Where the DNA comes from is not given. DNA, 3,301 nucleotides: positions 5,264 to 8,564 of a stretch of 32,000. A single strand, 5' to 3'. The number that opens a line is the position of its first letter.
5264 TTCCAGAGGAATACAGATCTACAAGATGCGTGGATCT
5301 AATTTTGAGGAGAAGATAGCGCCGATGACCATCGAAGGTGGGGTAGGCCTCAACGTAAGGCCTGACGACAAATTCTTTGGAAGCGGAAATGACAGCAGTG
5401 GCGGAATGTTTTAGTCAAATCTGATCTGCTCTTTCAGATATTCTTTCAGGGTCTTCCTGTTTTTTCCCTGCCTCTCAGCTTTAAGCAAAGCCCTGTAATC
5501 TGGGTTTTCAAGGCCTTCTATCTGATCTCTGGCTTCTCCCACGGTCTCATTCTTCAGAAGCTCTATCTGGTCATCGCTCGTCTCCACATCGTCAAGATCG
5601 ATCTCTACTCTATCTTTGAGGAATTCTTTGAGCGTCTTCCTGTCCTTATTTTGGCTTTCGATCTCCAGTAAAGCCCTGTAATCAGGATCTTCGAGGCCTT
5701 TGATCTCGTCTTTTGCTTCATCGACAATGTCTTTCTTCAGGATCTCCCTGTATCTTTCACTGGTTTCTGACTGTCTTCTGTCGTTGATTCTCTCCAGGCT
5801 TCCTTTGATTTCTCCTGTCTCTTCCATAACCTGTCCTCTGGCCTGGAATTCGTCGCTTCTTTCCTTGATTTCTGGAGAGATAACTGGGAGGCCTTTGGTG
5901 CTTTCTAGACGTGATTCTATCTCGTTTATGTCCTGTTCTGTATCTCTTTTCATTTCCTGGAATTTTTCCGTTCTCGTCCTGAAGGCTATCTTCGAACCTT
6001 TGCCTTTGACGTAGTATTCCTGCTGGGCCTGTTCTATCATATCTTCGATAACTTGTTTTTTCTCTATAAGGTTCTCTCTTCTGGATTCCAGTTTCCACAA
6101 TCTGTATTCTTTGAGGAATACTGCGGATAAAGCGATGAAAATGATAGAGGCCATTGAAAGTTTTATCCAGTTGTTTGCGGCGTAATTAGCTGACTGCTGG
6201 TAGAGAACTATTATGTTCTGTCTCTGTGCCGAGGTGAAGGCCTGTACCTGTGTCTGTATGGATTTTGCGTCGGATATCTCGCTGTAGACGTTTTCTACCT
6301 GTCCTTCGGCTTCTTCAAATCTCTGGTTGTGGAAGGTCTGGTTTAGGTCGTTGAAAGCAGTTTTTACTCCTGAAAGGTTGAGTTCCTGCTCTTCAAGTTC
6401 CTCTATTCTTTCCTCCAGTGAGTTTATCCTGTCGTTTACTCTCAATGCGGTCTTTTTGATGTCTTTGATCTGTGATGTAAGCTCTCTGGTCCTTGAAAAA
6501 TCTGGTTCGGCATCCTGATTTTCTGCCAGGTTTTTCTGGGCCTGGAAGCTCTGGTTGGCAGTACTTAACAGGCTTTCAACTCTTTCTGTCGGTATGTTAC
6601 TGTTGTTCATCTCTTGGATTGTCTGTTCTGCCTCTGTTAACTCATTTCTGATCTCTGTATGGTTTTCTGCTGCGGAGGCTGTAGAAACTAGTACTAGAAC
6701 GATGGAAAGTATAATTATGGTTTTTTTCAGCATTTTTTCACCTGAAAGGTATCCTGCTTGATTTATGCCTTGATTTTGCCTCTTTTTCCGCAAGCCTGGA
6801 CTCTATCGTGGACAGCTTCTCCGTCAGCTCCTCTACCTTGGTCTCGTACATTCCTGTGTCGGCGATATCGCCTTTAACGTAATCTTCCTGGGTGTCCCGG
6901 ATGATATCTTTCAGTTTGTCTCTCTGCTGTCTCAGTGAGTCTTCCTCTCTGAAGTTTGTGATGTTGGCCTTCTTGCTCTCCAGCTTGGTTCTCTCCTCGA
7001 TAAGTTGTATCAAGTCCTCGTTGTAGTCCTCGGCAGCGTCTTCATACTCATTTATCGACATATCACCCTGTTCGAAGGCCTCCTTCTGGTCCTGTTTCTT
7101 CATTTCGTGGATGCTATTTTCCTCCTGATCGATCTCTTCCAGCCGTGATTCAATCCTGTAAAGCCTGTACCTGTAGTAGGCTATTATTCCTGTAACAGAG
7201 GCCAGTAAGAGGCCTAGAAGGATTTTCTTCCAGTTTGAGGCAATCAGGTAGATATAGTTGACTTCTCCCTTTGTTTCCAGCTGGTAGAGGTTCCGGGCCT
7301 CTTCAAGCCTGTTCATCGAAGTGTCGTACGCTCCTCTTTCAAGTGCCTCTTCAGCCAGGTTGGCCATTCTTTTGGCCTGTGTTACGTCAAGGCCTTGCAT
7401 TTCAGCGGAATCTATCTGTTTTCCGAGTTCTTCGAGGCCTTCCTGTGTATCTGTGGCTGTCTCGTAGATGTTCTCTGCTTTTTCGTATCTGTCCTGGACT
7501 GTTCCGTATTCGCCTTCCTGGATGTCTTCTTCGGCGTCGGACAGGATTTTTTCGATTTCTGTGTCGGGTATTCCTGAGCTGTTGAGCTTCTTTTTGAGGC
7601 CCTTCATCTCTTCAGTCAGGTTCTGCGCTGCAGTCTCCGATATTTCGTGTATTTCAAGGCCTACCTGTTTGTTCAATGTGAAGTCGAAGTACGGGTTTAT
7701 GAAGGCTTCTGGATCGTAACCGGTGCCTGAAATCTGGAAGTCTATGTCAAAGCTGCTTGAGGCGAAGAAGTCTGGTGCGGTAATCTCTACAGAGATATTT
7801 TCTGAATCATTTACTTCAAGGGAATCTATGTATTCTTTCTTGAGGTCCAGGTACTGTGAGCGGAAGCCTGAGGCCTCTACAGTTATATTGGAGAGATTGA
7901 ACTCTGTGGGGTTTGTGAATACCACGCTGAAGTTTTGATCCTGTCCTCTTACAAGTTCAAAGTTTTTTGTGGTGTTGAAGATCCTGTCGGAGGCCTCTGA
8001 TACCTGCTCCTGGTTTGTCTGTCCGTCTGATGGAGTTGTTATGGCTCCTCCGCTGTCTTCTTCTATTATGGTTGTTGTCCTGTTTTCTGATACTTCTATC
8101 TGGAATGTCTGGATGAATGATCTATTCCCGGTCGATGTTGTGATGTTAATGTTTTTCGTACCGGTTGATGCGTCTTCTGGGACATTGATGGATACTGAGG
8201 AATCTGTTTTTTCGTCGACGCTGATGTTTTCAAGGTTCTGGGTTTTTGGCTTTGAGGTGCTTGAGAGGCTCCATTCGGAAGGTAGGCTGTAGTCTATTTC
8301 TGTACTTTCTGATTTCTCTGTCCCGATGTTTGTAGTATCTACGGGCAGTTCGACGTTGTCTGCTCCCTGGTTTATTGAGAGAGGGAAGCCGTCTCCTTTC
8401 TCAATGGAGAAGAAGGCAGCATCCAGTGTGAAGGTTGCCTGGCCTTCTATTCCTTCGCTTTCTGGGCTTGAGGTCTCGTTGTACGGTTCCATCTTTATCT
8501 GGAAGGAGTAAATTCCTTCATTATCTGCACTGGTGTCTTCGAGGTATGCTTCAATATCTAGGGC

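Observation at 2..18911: Candidate cell-surface / host-contact locus: giant adhesin, headless stalk paralogue, KaiC-like ATPase cassette and three secreted proteins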

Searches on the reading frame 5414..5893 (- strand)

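Call 70: search_protein_families(library=pfam, max_evalue=10, proteins=[window:5414-5893:-])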
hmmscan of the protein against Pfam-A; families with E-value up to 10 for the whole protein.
seq(160 aa): 11 families
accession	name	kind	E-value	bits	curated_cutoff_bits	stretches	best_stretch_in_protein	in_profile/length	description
PF14853.12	Fis1_TPR_C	-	0.00043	20.8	25.3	1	73-99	25-51/53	Fis1 C-terminal tetratricopeptide repeat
PF07374.17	DUF1492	-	0.012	16.3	21.5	1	116-138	40-65/100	Protein of unknown function (DUF1492)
PF09581.16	Spore_III_AF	-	0.013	16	28.3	1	18-155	54-173/185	Stage III sporulation protein AF (Spore_III_AF)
PF14316.11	DUF4381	-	0.034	14.9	27.2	2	75-155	38-119/145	Domain of unknown function (DUF4381)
PF11507.13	Transcript_VP30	-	0.054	14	21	1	59-115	13-68/131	Ebola virus-specific transcription factor VP30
PF07176.17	DUF1400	-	0.14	12.8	23.4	1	24-56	25-57/127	Alpha/beta hydrolase of unknown function (DUF1400)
PF13812.12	PPR_3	-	0.16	12.5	25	0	71-93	17-39/63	Pentatricopeptide repeat domain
PF19754.4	DUF6241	-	0.17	12.5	27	1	79-130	34-85/90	Family of unknown function (DUF6241)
PF11133.13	Phage_head_fibr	-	0.27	11.1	24.6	1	98-152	120-170/277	Head fiber protein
PF17050.10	AIM5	-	0.67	11.2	26.8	0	69-95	21-44/61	Altered inheritance of mitochondria 5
PF01863.23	YgjP-like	-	1.3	9.5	26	1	22-101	30-117/207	YgjP-like, metallopeptidase domain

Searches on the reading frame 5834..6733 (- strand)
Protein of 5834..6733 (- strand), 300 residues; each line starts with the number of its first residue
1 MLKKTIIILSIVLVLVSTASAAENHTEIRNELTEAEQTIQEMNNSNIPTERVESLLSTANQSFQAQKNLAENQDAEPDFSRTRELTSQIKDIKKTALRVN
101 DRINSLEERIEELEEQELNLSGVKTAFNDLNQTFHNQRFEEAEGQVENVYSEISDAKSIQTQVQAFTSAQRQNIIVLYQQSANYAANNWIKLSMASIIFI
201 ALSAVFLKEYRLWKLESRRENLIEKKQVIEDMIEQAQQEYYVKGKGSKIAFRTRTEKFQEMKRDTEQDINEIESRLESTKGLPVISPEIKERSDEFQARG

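Call 55: find_homologous_proteins(query=A2, max_evalue=0.00001)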
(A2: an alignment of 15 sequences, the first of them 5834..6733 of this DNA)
Query A2 (15 sequences) (300 aa, profile of the alignment): 20 proteins with E <= 0.00001 among 8000 candidates.
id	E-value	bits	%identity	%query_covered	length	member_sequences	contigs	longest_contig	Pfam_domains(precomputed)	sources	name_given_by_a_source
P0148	1.7e-107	377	56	95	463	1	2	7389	-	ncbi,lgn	ncbi:MAG: hypothetical protein ABEJ87_06140 [Candidatus Nanohalobium sp.]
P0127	1.8e-103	364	96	100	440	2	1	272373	-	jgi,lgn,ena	-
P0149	3.5e-102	359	93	100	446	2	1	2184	-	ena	-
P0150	2.8e-101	356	62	99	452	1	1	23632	-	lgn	-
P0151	2.8e-101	356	56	100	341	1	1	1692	-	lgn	-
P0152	1.8e-100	354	64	100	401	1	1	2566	-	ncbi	-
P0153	4.1e-100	353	64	100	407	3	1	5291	-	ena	-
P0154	1.4e-98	348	61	100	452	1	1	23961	-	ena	-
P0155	3.3e-98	346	68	96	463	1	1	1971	-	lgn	-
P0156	7.6e-94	332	24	92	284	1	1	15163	-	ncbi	ncbi:MAG: hypothetical protein ACE5PM_05945 [Candidatus Hydrothermarchaeales archaeon]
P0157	2.5e-89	317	24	95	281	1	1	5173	-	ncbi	ncbi:MAG: hypothetical protein ACE5J5_06110 [Candidatus Hydrothermarchaeales archaeon]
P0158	1.6e-84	301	23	92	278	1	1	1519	-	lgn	-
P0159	3.0e-84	301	24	92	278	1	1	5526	-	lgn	-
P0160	4.1e-79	284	25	62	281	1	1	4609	-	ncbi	-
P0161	1.1e-75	272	25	92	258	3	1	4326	-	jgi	jgi:hypothetical protein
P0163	3.2e-69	251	24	80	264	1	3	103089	-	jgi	jgi:cellobiose-specific phosphotransferase system component IIA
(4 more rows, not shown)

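Call 56: find_encoding_contigs(protein=P0163, flank=10000, max_places=3)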
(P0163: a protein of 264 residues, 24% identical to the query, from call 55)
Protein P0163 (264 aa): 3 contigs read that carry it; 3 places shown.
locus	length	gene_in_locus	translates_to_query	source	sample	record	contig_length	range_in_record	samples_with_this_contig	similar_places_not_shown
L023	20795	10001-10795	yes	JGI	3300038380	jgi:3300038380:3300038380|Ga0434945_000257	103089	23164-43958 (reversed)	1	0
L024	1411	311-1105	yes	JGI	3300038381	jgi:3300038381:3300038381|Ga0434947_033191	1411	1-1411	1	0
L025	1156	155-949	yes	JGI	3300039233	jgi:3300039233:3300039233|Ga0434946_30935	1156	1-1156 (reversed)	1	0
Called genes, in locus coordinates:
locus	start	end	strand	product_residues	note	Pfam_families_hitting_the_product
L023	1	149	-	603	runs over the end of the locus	PF04566:RNA_pol_Rpb2_4, PF04567:RNA_pol_Rpb2_5, PF00562:RNA_pol_Rpb2_6, PF04560:RNA_pol_Rpb2_7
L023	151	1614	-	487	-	PF04563:RNA_pol_Rpb2_1, PF04561:RNA_pol_Rpb2_2, PF04565:RNA_pol_Rpb2_3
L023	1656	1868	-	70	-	PF01191:RNA_pol_Rpb5_C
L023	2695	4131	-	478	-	PF00989:PAS, PF08448:PAS_4 (weak), PF13426:PAS_9 (weak), PF00989:PAS, PF08448:PAS_4, PF13426:PAS_9, PF00512:HisKA (weak), PF02518:HATPase_c, +3 more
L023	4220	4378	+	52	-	-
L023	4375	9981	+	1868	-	-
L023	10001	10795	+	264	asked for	-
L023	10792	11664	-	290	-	PF13481:AAA_25 (weak), PF06745:ATPase, PF23442:DUF7125 (faint), PF07088:GvpD_P-loop (weak)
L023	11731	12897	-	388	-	PF06745:ATPase, PF23442:DUF7125 (faint), PF09439:SRPRB (faint), PF00009:GTP_EFTU (weak), PF00025:Arf, PF00071:Ras, PF01926:MMR_HSR1, PF08477:Roc (weak), +1 more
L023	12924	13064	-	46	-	-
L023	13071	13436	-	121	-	PF03259:Robl_LC7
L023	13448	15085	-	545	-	PF09861:Lar_N, PF04015:DUF362, PF21113:LarA_C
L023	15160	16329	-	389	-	PF06745:ATPase, PF23365:DUF7090, PF00009:GTP_EFTU (faint), PF00025:Arf, PF00071:Ras, PF01926:MMR_HSR1 (weak), PF03029:ATP_bind_1 (faint)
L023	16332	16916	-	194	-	PF06745:ATPase (weak), PF24336:DUF7504, PF23365:DUF7090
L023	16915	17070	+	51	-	-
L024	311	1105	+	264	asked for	-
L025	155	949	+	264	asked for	-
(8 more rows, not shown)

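Call 66: predict_structure(alignment_id=A3)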
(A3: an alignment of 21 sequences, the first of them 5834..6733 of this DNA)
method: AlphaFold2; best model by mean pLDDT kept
length: 300 residues; sequences in the alignment: 21
mean_pLDDT: 83.5   pTM: 0.46
mean pLDDT of the five models: 83.5, 82.1, 80.7, 78.9, 76.3
residues with pLDDT >= 90: 115; 70-90: 142; 50-70: 39; < 50: 4
segments of 3 or more residues with pLDDT < 50: none
pLDDT, mean of each block of 10 residues (from residue 1): 64 53 75 92 92 93 89 83 92 93 93 85 93 93 92 84 73 74 77 86 89 90 91 88 81 88 89 84 63 64
secondary structure, 60 per line:
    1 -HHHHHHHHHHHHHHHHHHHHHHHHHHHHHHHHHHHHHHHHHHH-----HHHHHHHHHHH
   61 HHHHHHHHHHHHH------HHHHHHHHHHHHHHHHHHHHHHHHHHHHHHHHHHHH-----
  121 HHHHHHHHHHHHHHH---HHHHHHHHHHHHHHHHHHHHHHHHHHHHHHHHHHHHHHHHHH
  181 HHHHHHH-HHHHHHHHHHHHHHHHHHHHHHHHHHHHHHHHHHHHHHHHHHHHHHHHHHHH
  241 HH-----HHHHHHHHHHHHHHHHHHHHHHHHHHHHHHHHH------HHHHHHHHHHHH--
elements in order: H2-44 H50-73 H80-115 H121-135 H139-187 H189-242 H248-280 H287-298
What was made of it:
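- Closest known: Tetrabrachion-type stalked S-layer proteins of archaea. Different: The stalk here is a compact bundle of about 140 aa, not a 70-nm coiled coil (call 66).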

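Call 71: fold_search(model_id=the predicted structure, library=pdb)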
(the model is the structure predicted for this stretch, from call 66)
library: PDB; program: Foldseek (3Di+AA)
matches with E <= 10: 244; with E <= 0.001: 0
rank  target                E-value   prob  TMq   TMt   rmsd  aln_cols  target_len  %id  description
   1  7uni_A                1.4e-01  0.72  0.18  0.21   9.7       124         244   17  De novo designed chlorophyll dimer protein with Zn pheophorbide a methyl ester, SP2-ZnPPaM (released 2023-04-19)
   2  7unh_A                1.4e-01  0.54  0.16  0.18   9.8       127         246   18  De novo designed chlorophyll dimer protein in apo state, SP2 (released 2023-04-19)
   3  7uni_C                1.9e-01  0.47  0.16  0.19   9.8       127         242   18  De novo designed chlorophyll dimer protein with Zn pheophorbide a methyl ester, SP2-ZnPPaM (released 2023-04-19)
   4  7uni_B                2.9e-01  0.63  0.19  0.22   9.6       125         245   18  De novo designed chlorophyll dimer protein with Zn pheophorbide a methyl ester, SP2-ZnPPaM (released 2023-04-19)
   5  8iyj_V7               2.9e-01  0.23  0.18  0.17  32.8       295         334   12  Cryo-EM structure of the 48-nm repeat doublet microtubule from mouse sperm (released 2023-07-05)
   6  8to0_g                3.4e-01  0.18  0.18  0.15  29.2       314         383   13  48-nm repeating structure of doublets from mouse sperm flagella (released 2023-11-01)
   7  7unh_B                3.7e-01  0.28  0.15  0.17   9.6       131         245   19  De novo designed chlorophyll dimer protein in apo state, SP2 (released 2023-04-19)
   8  9cpb_6M               4.0e-01  0.16  0.17  0.15  32.6       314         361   13  Atomic model of bovine Fallopian tube cilia doublet microtubule (48-nm periodicity) (released 2024-10-30)
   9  8i7o_C8               4.2e-01  0.25  0.20  0.20  32.3       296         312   15  In situ structure of axonemal doublet microtubules in mouse sperm with 16-nm repeat (released 2023-10-11)
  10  9cpb_5V               4.2e-01  0.18  0.18  0.17  26.3       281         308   12  Atomic model of bovine Fallopian tube cilia doublet microtubule (48-nm periodicity) (released 2024-10-30)
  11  9cpb_5T               5.4e-01  0.41  0.23  0.23  30.8       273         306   12  Atomic model of bovine Fallopian tube cilia doublet microtubule (48-nm periodicity) (released 2024-10-30)
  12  9fqr_Fd               5.7e-01  0.20  0.19  0.19  34.2       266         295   12  96-nm repeat of axonemal doublet microtubules from bovine sperm (released 2025-03-26)
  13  9fqr_Dy               6.0e-01  0.20  0.20  0.21  32.6       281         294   15  96-nm repeat of axonemal doublet microtubules from bovine sperm (released 2025-03-26)
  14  7rro_B3               6.4e-01  0.14  0.18  0.15  28.9       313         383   12  Structure of the 48-nm repeat doublet microtubule from bovine tracheal cilia (released 2021-10-27)
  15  6z1p_As               6.7e-01  1.00  0.24  0.30   3.0        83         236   22  Structure of the mitochondrial ribosome from Tetrahymena thermophila (released 2020-06-24)
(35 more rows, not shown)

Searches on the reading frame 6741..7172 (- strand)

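Call 70: search_protein_families(library=pfam, max_evalue=10, proteins=[window:6741-7172:-])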
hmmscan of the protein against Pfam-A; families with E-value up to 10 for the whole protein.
seq(144 aa): 8 families
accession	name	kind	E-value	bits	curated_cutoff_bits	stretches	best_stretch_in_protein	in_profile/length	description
PF19677.4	DUF6179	-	0.031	13.9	25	1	4-53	30-79/272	Family of unknown function (DUF6179)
PF23991.1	DUF7310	-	0.13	13.2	40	1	97-133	16-52/83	Coiled-coil region of unknown function (DUF7310)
PF02321.23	OEP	-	0.14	12.4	22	1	13-71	124-182/187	Outer membrane efflux protein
PF12918.12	TcdB_N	-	0.2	12.4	27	1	10-48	6-46/66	TcdB toxin N-terminal helical domain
PF14661.11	HAUS6_N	-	2.4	8.1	26.4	1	7-88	143-225/233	HAUS augmin-like complex subunit 6 N-terminus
PF16566.10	CREPT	-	5.4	7.5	29.3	1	16-90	29-102/147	Cell-cycle alteration and expression-elevated protein in tumour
PF10303.14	DUF2408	-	7.5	7.6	25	0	4-71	38-94/130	Protein of unknown function (DUF2408)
PF18142.6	SLATT_fungal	-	9.1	6.8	26.5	1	76-123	70-118/121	SMODS and SLOG-associating 2TM effector domain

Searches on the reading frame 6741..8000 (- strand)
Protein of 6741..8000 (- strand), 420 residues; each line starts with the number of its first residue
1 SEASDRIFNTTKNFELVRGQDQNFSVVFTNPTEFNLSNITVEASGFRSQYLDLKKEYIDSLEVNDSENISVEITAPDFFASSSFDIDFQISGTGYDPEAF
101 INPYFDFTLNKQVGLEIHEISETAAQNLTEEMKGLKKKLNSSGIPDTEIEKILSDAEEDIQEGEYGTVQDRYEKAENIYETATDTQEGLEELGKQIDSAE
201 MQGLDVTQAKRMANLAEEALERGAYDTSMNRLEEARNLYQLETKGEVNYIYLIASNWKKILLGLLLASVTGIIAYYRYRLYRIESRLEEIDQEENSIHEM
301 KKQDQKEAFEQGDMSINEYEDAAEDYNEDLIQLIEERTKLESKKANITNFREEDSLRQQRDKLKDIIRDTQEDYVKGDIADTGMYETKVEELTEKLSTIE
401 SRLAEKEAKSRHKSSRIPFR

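Call 29: find_related_loci(query=A1, collection=genome_contigs, flank=10000)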
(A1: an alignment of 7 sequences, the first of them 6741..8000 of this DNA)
Query A1 (420 aa) in genome_contigs; peptide patterns used: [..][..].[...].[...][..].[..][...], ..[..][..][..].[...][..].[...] (x = any residue, [..] = any of these).
599 stretches matched a pattern (row limit reached: there are more); 9 encode a relative of the query (tblastn E <= 1e-3); 9 distinct loci.
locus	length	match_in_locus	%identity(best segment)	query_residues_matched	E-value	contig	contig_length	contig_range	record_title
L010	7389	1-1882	66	77-420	4e-148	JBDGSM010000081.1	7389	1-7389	MAG: Candidatus Nanohalobium sp. isolate DAL-WCL_22_76C1R DAL-WCL_22_76C1R_81, whole genome shotgun sequence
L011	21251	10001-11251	47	4-420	3e-131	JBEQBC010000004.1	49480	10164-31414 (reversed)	MAG: Candidatus Nanohaloarchaea archaeon isolate 04_S200.metabat2_refined.015 NODE_69_length_49480_cov_42.665674, whole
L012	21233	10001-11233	50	4-414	3e-126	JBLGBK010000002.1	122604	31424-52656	MAG: Colwellia polaris isolate 3300055293_71 Ga0535675_0000046, whole genome shotgun sequence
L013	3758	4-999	46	96-419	5e-93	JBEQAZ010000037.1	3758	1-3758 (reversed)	MAG: Candidatus Nanohaloarchaea archaeon isolate 04_S200.metabat_sspec.017_sub NODE_16298_length_3758_cov_30.873589, who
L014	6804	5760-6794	35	1-336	4e-60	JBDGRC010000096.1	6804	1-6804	MAG: Candidatus Nanohaloarchaea archaeon isolate DAL-Ass_40_71C5R DAL-Ass_40_71C5R_96, whole genome shotgun sequence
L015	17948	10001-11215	33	6-411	8e-60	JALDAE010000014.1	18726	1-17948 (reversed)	MAG: Candidatus Nanoanaerosalina halalkaliphila isolate NHA20 k141_247102_length_18726_cov_9.1370, whole genome shotgun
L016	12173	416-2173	26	5-411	1e-43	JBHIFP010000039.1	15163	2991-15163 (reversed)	MAG: Candidatus Hydrothermarchaeales archaeon isolate b1.sp1_bin.18 NODE_867_length_15163_cov_9.552092, whole genome sho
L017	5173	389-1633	24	5-404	2e-40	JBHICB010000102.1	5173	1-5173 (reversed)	MAG: Candidatus Hydrothermarchaeales archaeon isolate FS_2_bin.2 NODE_2733_length_5173_cov_4.214928, whole genome shotgu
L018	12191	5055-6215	25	24-415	6e-26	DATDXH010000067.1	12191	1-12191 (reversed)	MAG TPA_asm: archaeon isolate SMAG_U8133 k141_1666714, whole genome shotgun sequence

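Call 62: search_protein_representatives(protein=window:6741-8000:-)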
Query: 420 residues. Proteins with E-value up to 0.001 (for the whole library): 679; up to 1e-10: 549; up to 1e-30: 258. The best 150 are listed.
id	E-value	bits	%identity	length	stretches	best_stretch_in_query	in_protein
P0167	5.8e-190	647.8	71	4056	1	3-420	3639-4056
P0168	5.1e-131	453.8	53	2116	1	4-416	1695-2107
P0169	1.2e-122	426.2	49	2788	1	2-414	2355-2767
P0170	1.1e-120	419.9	47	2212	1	2-416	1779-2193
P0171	1.2e-120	419.7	48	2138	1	2-414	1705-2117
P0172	4.2e-112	391.6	68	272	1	149-420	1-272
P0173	2.1e-69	251.1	36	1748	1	4-414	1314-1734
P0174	2.5e-61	224.5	33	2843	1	2-414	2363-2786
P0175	7.1e-59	216.4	33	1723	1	2-411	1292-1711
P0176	2.4e-58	214.7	32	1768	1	4-412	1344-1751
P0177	2.2e-57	211.5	33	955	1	4-411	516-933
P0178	1.7e-56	208.6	32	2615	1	4-416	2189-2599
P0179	2.6e-56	207.9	32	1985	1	2-419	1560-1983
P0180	5.0e-56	207.0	32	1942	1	2-410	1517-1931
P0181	6.5e-56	206.7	32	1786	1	1-410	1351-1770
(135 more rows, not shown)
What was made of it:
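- Tried and rejected: The exhaustive HMMER search solved this (call 62).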

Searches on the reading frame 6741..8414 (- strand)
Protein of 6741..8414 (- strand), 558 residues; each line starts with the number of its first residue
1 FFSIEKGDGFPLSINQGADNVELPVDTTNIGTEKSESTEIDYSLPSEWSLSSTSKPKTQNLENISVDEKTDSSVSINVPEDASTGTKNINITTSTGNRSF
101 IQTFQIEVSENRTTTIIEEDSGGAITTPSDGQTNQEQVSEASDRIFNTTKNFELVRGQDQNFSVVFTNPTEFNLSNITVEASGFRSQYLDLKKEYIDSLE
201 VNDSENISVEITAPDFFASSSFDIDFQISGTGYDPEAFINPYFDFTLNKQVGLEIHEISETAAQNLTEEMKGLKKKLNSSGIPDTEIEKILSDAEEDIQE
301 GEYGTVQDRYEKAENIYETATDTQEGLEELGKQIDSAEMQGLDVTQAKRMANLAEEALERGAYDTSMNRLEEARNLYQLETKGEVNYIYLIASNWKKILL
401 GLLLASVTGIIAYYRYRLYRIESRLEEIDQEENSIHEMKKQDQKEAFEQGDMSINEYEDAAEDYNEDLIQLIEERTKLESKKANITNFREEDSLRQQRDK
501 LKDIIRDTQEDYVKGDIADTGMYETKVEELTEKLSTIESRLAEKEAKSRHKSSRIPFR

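Call 27: find_homologous_proteins(query=window:6741-8414:-, max_evalue=0.00001)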
Query window:6741-8414:- (558 aa): 2 proteins with E <= 0.00001 among 8000 candidates.
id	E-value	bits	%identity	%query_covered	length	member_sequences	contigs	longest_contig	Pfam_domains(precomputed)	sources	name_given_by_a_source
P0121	1.8e-140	487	66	62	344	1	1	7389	-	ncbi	ncbi:MAG: hypothetical protein ABEJ87_06135, partial [Candidatus Nanohalobium sp.]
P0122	1.4e-108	382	60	55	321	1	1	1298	-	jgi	jgi:hypothetical protein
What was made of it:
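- Tried and rejected: A word-indexed homology search with the giant's last 558 aa returned only 2 hits, because coiled-coil words flooded the candidate list (call 27).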

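Call 100: search_protein_families(library=padloc, max_evalue=0.001, proteins=[window:6741-8414:-])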
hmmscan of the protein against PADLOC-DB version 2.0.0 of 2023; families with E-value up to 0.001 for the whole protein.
window:6741-8414:- (558 aa): 0 families

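Call 109: search_protein_families(library=pfam, max_evalue=1, proteins=[window:6741-8411:-])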
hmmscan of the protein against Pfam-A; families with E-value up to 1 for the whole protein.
window:6741-8411:- (557 aa): 3 families
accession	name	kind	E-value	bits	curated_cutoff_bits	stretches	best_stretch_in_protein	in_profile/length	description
PF10633.15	NPCBM_assoc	-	1.2e-06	29.1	24.4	1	19-93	6-76/78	NPCBM-associated, NEW3 domain of alpha-galactosidase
PF00927.28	Transglut_C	-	0.096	13.3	26.6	1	154-210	12-74/106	Transglutaminase family, C-terminal ig like domain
PF13512.12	TPR_18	-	0.11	13.1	21.9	0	351-397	15-61/145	Tetratricopeptide repeat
